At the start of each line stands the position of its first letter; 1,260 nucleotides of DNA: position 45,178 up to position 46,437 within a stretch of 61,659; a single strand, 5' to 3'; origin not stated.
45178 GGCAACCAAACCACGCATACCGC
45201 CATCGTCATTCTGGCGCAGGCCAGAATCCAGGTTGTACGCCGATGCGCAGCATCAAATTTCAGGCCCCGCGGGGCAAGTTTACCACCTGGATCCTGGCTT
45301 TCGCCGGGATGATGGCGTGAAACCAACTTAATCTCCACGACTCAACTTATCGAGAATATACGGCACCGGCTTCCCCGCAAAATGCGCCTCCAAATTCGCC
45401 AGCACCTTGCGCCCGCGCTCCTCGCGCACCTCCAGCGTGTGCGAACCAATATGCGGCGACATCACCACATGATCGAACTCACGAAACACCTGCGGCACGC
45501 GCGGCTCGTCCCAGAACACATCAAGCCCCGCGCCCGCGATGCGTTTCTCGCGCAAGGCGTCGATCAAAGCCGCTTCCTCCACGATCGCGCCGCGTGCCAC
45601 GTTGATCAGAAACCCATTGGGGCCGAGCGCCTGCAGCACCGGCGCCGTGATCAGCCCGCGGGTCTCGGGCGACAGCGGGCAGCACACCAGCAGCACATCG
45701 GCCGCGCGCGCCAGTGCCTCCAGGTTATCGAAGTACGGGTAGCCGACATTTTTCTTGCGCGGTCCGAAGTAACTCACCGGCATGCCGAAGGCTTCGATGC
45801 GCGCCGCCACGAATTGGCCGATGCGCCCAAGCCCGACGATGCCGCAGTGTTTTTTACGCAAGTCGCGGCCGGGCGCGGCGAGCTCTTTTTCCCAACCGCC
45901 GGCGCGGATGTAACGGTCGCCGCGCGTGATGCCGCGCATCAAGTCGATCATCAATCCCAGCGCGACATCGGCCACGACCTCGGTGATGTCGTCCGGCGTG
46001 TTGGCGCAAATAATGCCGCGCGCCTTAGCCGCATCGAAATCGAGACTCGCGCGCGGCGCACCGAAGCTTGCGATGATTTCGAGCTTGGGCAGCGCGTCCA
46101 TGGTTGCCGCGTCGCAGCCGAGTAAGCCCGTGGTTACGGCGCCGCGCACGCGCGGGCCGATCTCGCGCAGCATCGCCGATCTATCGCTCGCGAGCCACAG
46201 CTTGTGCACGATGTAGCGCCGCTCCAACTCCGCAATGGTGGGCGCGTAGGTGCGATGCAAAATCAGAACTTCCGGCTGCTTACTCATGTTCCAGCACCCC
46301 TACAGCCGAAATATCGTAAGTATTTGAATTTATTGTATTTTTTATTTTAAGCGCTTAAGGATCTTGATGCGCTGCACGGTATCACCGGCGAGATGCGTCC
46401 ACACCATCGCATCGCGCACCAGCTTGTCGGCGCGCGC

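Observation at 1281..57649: Fifteen copies of a ~32-bp AT-rich element with an IHF-consensus core in a GC-rich window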

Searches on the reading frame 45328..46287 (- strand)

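Call 19: search_protein_families(library=pfam, proteins=[window:45328-46287:-], max_evalue=0.00001)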
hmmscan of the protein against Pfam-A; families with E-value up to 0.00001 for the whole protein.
window:45328-46287:- (319 aa): 2 families
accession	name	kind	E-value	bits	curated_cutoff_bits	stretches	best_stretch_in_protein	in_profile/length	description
PF02826.25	2-Hacid_dh_C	-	8.2e-53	178.8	25.1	1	110-281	1-178/178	D-isomer specific 2-hydroxyacid dehydrogenase, NAD binding domain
PF00389.36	2-Hacid_dh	-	5.3e-14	52.5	24.6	1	16-310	10-131/134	D-isomer specific 2-hydroxyacid dehydrogenase, catalytic domain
